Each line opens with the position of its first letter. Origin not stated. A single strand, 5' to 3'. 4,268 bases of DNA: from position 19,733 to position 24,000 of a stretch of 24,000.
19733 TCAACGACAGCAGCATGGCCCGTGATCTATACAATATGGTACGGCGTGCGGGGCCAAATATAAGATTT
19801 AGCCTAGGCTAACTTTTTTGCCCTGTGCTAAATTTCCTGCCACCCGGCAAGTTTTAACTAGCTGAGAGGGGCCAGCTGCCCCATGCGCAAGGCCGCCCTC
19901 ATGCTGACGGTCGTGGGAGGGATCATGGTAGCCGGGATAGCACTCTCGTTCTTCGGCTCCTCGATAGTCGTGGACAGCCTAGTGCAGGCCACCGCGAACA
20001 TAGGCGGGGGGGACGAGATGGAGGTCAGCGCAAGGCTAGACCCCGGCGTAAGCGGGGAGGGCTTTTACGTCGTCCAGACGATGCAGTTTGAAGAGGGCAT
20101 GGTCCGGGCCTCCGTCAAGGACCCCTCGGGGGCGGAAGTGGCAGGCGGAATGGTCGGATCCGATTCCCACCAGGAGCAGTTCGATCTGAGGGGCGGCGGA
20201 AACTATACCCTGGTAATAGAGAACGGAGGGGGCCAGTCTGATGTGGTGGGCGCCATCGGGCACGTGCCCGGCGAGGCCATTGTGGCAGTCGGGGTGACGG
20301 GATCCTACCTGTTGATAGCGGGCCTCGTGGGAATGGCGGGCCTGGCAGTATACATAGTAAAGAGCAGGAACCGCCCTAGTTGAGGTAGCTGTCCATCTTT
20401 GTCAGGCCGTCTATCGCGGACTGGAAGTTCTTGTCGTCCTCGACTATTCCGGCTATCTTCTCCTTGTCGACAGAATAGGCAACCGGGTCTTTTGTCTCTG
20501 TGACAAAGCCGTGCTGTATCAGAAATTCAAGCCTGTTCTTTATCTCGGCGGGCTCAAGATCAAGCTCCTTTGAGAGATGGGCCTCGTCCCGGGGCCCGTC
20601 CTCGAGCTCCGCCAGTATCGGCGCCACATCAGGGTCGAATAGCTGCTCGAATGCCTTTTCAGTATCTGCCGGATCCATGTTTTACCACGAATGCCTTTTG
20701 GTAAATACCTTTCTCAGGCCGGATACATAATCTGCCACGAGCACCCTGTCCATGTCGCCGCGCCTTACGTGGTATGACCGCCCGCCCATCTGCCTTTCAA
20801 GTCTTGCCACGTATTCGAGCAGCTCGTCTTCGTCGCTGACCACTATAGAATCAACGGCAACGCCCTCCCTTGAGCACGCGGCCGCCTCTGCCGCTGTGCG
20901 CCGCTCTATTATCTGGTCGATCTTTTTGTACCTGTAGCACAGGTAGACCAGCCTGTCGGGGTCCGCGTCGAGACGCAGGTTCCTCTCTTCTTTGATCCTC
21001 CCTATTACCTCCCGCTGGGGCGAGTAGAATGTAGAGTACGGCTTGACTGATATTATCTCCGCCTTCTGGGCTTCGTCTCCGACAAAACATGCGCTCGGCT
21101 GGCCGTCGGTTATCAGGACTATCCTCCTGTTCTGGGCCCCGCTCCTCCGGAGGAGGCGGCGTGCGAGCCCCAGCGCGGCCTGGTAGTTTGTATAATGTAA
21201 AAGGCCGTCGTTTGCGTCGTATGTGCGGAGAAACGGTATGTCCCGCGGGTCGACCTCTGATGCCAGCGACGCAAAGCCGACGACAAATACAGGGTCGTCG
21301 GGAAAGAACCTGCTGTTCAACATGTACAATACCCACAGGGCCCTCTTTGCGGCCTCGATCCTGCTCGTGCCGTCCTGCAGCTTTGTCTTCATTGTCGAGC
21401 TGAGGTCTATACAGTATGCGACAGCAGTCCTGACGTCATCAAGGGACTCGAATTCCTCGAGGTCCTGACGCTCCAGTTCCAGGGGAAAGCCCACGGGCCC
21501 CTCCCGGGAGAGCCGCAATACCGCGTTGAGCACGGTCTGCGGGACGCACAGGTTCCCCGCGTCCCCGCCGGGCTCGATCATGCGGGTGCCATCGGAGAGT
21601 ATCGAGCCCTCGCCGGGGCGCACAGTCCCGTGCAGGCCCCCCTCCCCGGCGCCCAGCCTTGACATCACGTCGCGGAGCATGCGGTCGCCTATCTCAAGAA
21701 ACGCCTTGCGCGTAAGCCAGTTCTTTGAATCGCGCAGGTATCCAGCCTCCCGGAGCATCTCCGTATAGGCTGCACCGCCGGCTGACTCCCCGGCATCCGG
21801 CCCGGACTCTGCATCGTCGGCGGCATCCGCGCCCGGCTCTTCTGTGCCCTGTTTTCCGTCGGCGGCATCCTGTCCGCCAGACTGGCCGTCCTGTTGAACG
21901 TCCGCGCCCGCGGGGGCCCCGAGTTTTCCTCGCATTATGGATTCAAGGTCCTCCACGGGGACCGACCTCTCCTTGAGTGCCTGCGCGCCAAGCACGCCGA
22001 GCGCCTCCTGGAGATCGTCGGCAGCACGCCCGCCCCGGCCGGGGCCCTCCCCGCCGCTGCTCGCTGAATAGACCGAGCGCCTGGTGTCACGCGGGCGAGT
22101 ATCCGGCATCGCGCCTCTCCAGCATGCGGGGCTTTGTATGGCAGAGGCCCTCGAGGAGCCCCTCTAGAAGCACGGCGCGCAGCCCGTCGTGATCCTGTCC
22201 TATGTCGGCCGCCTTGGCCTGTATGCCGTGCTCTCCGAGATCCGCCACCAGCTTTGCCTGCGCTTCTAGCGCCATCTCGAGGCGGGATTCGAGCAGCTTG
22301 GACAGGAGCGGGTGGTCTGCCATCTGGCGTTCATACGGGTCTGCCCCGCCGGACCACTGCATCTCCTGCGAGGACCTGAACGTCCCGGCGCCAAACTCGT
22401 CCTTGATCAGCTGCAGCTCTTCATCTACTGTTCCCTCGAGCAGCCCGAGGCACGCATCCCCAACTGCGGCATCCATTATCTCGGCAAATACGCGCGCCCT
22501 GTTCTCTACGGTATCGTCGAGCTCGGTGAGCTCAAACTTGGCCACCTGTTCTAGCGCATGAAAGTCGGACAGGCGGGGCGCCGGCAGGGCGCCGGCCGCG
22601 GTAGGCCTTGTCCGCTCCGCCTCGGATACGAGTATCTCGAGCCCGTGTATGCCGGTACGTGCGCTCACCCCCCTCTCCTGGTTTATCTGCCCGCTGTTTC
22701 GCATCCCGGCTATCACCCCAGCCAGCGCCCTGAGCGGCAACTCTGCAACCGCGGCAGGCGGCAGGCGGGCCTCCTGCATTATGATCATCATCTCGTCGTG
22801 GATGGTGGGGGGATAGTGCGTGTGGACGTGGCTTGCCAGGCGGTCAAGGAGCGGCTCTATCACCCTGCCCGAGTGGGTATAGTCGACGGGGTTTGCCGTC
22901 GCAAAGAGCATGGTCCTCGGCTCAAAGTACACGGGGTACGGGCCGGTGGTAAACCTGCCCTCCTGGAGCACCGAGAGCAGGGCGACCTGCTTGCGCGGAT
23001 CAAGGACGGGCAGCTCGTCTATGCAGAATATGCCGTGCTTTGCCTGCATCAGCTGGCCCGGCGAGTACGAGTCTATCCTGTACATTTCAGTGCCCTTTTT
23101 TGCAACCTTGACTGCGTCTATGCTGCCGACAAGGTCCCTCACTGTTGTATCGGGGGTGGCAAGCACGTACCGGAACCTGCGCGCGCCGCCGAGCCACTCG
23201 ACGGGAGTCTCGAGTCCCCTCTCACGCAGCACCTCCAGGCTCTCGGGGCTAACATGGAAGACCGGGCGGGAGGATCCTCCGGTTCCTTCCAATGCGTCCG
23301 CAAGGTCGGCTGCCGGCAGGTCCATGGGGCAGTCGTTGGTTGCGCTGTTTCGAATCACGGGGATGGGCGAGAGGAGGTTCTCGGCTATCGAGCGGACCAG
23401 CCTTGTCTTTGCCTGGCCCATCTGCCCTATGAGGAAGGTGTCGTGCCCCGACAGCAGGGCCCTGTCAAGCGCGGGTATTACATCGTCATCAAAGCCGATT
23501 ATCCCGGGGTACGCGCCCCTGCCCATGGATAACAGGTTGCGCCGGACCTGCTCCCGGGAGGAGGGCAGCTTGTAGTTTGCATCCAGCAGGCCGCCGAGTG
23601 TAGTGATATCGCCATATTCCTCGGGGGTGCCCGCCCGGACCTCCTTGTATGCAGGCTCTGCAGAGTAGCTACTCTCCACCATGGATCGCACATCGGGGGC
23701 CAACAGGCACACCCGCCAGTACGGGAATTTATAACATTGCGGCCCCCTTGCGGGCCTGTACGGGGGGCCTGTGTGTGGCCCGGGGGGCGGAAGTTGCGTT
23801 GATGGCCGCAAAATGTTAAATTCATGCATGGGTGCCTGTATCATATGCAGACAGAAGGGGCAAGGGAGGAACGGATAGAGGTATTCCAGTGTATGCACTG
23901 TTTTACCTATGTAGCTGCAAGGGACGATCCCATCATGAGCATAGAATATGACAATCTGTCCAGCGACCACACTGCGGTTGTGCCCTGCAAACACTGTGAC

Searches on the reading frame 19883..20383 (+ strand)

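Call 3: search_protein_families(library=pfam, proteins=[window:19883-20383:+], max_evalue=0.01)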
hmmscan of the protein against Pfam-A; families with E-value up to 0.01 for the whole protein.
window:19883-20383:+ (166 aa): 0 families

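Call 4: search_protein_families(library=ncbifam, proteins=[window:19883-20383:+], max_evalue=0.01)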
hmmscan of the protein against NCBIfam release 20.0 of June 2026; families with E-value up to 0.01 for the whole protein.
window:19883-20383:+ (166 aa): 0 families

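Call 6: search_protein_families(library=pfam, proteins=[window:19883-20383:+], max_evalue=10)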
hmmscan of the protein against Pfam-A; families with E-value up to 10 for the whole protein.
window:19883-20383:+ (166 aa): 1 family
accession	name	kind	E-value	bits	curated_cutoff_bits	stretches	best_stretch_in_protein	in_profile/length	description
PF13273.12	DUF4064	-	0.024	15.3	32.1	1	1-39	1-39/102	Protein of unknown function (DUF4064)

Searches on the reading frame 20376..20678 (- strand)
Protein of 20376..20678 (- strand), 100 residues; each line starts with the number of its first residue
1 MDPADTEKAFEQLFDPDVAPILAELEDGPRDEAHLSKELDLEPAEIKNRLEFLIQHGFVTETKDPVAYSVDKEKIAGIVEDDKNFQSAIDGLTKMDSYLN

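Call 3: search_protein_families(library=pfam, proteins=[window:20376-20678:-], max_evalue=0.01)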
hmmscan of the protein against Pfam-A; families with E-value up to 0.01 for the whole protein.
window:20376-20678:- (100 aa): 3 families
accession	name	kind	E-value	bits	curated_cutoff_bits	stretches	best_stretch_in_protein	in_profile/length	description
PF14394.12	DUF4423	-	7.3e-05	23.1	30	1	7-76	12-82/165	Domain of unknown function (DUF4423)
PF24270.1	HTH_Cmi2_C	-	0.0039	17.9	27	1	19-64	78-123/125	Cmi2, C-terminal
PF22194.2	F-93_WHD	-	0.0055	17.2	28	1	36-62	22-48/62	F-93, winged-helix domain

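Call 4: search_protein_families(library=ncbifam, proteins=[window:20376-20678:-], max_evalue=0.01)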
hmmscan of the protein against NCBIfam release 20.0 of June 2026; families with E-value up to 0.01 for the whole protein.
window:20376-20678:- (100 aa): 3 families
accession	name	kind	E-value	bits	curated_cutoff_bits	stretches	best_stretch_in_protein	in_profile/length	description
NF047906.1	CdPbTransRegCmtR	equivalog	0.0006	19.7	150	1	13-76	18-83/104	Cd(II)/Pb(II)-sensing metalloregulatory transcriptional regulator CmtR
NF033788.1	HTH_metalloreg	subfamily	0.0058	16.4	55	1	8-77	3-75/77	metalloregulator ArsR/SmtB family transcription factor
NF040939.2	trans_reg_lrs14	equivalog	0.0063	16.5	90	1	16-65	22-72/103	Lrs14 family HTH-type transcriptional regulator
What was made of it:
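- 20376..20678 (-): 100-aa winged-helix protein (weak ArsR/SmtB, Lrs14 and DUF4423 similarity). Candidate regulator of the MCO-ZIP promoter. Calls 3 and 4 give weak HTH hits.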

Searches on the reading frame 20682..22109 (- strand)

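Call 3: search_protein_families(library=pfam, proteins=[window:20682-22109:-], max_evalue=0.01)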
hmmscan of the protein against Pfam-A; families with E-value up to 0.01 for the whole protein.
window:20682-22109:- (475 aa): 1 family
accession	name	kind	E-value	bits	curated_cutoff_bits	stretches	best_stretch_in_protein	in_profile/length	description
PF13519.12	VWA_2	-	9.9e-08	33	27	1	231-337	2-107/107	von Willebrand factor type A domain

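Call 4: search_protein_families(library=ncbifam, proteins=[window:20682-22109:-], max_evalue=0.01)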
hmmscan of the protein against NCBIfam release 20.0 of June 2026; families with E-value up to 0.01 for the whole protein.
window:20682-22109:- (475 aa): 0 families

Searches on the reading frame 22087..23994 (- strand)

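Call 86: search_protein_families(library=pfam, proteins=[window:22087-23994:-], max_evalue=0.001)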
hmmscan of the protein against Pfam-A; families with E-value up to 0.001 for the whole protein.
window:22087-23994:- (635 aa): 4 families
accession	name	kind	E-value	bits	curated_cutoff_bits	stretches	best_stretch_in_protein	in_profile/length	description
PF07728.20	AAA_5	-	4.8e-11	43.3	22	1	272-385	26-138/139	AAA domain (dynein-related subfamily)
PF07726.17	AAA_3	-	1.2e-05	25.6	27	1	274-386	27-129/131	ATPase family associated with various cellular activities (AAA)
PF00158.32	Sigma54_activat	-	0.00062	19.9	20.2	0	311-349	85-123/168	Sigma-54 interaction domain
PF08298.17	AAA_PrkA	-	0.00085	18.9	25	0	187-404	89-319/358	PrkA AAA domain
